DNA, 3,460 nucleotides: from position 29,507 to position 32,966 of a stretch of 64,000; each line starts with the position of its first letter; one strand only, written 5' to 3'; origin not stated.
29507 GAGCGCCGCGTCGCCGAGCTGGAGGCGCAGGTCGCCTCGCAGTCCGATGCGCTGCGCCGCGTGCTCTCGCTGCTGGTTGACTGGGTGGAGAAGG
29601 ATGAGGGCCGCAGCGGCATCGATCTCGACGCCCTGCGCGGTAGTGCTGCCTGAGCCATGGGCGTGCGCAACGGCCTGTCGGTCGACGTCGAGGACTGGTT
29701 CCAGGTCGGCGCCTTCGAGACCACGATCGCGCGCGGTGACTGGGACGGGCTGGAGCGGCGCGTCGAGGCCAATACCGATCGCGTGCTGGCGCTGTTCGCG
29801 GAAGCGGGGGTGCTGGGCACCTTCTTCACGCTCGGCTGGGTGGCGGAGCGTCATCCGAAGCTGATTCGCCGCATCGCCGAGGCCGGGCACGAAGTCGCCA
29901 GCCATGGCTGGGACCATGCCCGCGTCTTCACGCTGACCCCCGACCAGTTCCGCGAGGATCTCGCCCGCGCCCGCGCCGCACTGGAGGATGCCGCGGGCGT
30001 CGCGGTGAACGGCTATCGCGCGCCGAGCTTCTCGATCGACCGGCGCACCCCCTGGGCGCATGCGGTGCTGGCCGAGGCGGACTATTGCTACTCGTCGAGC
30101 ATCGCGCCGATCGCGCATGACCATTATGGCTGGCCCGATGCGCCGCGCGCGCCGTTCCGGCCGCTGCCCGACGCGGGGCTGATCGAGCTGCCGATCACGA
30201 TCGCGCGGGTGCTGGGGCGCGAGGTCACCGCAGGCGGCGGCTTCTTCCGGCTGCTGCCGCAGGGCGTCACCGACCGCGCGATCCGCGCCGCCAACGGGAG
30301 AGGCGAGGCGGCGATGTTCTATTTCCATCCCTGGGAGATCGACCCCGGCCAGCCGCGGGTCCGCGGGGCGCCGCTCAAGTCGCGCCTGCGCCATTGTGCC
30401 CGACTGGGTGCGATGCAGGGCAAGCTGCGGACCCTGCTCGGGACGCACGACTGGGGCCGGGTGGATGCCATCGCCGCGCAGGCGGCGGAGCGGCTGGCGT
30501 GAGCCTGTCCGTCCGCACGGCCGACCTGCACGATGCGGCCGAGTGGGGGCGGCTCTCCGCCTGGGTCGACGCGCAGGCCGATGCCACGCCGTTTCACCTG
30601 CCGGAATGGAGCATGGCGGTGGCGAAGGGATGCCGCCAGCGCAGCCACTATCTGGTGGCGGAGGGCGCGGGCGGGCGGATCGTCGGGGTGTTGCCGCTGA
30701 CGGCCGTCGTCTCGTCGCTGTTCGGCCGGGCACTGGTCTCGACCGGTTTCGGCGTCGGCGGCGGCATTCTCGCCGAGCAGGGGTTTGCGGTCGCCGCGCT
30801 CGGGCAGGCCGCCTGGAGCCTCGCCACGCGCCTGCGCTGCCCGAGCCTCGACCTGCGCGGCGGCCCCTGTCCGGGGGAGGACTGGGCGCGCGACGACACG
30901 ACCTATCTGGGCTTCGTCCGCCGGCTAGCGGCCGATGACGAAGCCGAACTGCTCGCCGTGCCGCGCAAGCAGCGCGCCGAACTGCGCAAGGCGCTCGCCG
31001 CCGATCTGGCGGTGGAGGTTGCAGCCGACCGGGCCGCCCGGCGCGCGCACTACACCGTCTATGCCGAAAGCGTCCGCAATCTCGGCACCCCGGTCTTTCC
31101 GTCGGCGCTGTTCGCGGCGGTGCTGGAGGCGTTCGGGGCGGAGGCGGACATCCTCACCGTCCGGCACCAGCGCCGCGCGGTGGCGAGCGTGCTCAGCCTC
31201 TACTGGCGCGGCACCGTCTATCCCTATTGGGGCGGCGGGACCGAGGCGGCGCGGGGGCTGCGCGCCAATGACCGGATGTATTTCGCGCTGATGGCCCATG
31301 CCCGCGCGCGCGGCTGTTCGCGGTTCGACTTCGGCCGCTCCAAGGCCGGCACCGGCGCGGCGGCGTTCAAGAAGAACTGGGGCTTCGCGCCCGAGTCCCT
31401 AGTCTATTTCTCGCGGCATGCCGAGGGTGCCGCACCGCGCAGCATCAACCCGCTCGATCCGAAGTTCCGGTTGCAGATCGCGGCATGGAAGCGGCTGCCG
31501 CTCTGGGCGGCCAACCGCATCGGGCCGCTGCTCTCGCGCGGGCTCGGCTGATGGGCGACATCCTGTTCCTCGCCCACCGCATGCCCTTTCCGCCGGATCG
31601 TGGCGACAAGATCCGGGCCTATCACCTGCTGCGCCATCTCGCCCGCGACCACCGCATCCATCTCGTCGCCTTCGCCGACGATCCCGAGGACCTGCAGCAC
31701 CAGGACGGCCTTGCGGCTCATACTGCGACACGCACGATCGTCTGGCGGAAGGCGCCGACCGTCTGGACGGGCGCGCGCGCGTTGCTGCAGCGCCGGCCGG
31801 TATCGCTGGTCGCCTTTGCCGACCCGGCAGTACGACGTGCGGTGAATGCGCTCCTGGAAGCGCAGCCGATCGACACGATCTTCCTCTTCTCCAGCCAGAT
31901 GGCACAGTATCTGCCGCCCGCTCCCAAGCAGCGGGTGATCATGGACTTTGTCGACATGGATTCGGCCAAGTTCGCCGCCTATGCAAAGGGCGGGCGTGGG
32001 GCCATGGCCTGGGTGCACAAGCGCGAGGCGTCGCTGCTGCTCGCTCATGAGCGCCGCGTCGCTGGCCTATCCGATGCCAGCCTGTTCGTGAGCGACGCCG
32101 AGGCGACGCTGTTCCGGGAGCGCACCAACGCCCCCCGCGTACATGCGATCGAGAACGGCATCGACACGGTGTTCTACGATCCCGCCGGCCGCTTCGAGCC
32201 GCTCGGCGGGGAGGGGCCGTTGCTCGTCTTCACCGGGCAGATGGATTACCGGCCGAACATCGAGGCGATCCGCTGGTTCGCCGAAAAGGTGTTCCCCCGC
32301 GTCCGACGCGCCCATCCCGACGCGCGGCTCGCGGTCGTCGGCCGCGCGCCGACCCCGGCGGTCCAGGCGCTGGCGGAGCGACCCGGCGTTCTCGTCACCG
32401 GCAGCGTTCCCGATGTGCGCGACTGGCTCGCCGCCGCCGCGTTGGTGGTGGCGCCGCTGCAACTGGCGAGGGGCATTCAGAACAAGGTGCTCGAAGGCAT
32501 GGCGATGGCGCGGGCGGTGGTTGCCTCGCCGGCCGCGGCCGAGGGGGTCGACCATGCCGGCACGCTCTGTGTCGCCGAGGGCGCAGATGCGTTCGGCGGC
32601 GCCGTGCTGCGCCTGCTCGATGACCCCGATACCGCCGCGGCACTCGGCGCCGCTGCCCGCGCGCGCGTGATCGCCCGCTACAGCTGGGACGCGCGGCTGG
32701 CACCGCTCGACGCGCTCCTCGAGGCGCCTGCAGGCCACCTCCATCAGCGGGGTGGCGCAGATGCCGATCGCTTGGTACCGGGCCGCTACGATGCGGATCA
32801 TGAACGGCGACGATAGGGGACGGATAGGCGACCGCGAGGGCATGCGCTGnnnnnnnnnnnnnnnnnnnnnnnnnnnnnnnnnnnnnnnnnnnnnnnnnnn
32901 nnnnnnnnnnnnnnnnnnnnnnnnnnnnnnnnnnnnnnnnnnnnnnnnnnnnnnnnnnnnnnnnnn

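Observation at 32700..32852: Exosortase A gene missing from its usual slot, with a small scar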

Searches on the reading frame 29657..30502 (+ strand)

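Call 4: search_protein_families(library=ncbifam, proteins=[window:29657-30502:+], max_evalue=0.001)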
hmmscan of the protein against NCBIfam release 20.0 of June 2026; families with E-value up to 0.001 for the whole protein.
window:29657-30502:+ (281 aa): 9 families
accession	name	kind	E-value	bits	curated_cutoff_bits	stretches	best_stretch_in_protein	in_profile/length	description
TIGR03006.1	pepcterm_polyde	equivalog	4.3e-113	376.9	276.2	1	5-273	1-271/272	XrtA system polysaccharide deacetylase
TIGR04243.1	nodulat_NodB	equivalog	8.6e-15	54.8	240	1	39-123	16-101/197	chitooligosaccharide deacetylase NodB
TIGR02764.1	spore_ybaN_pdaB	equivalog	1.4e-14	54.4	237.4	1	37-130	18-111/191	polysaccharide deacetylase family sporulation protein PdaB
NF045821.1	PgAcgDacpgdA1_Bac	equivalog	9e-13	47.7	400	1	40-128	103-191/282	peptidoglycan-N-acetylglucosamine deacetylase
TIGR02884.1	spore_pdaA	equivalog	2.7e-09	37.1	298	1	38-122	50-134/224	delta-lactam-biosynthetic de-N-acetylase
TIGR02873.1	spore_ylxY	hypoth_equivalog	6.3e-09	35.5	391.5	1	41-127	101-187/268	probable sporulation protein, polysaccharide deacetylase family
TIGR03212.1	uraD_N-term-dom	equivalog_domain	2.1e-07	30.3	424.6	1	40-121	79-160/297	allantoinase PuuE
NF045820.1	PgAcgDacpgdA_Strep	equivalog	1.1e-05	24.4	800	1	38-123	281-366/463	peptidoglycan-N-acetylglucosamine deacetylase PgdA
NF011923.2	PRK15394.1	equivalog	0.00029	20.2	382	1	54-129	77-156/294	4-deoxy-4-formamido-L-arabinose-phosphoundecaprenol deformylase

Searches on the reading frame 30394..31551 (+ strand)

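Call 4: search_protein_families(library=ncbifam, proteins=[window:30394-31551:+], max_evalue=0.001)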
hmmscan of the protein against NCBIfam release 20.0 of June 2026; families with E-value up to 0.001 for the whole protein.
window:30394-31551:+ (385 aa): 1 family
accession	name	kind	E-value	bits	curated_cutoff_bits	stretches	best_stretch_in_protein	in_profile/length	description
TIGR03019.1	pepcterm_femAB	equivalog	8.2e-99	330.8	260.35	1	54-385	3-330/330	FemAB family XrtA/PEP-CTERM system-associated protein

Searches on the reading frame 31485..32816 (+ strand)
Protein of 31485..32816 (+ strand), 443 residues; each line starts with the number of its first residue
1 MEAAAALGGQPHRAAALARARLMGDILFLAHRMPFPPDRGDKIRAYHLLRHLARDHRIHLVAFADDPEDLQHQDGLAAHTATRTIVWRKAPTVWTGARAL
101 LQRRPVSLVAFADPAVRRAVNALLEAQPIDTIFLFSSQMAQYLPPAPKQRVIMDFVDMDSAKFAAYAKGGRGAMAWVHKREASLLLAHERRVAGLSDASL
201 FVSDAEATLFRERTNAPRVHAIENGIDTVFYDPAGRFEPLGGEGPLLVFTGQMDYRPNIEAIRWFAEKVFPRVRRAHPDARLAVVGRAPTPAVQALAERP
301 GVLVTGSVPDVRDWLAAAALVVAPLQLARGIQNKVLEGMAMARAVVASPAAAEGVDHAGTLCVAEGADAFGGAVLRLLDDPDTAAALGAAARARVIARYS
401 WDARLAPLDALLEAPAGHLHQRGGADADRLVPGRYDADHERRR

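Call 4: search_protein_families(library=ncbifam, proteins=[window:31485-32816:+], max_evalue=0.001)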
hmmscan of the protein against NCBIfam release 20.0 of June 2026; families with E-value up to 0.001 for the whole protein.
window:31485-32816:+ (443 aa): 7 families
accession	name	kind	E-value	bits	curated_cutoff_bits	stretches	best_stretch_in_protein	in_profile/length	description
TIGR03087.1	stp1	hypoth_equivalog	4.2e-136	454.2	316.65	1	26-415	1-397/397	TIGR03087 family PEP-CTERM/XrtA system glycosyltransferase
TIGR03088.1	stp2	hypoth_equivalog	4.8e-10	39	409.05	1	216-406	159-364/374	TIGR03088 family PEP-CTERM/XrtA system glycosyltransferase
NF053787.1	GlcN_PG_synth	equivalog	1.1e-06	27.8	480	1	310-408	254-352/361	N-acetylglucosaminyl phosphatidylglycerol synthase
NF041876.1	EPS_EpsE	equivalog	4.7e-05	22.8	400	1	310-401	288-382/389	exopolysaccharide biosynthesis GT4 family glycosyltransferase EpsE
TIGR02149.1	glgA_Coryne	subfamily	0.0001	21.6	302.4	0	311-403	277-378/391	glycogen synthase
TIGR04063.1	stp3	hypoth_equivalog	0.00043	19.3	442.05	1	269-405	234-385/397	TIGR04063 family PEP-CTERM/XrtA system glycosyltransferase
NF038229.1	Glyco4_Geo_Pelo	equivalog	0.00054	19.1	400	1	293-412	211-333/338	GPMC system family 4 glycosyltransferase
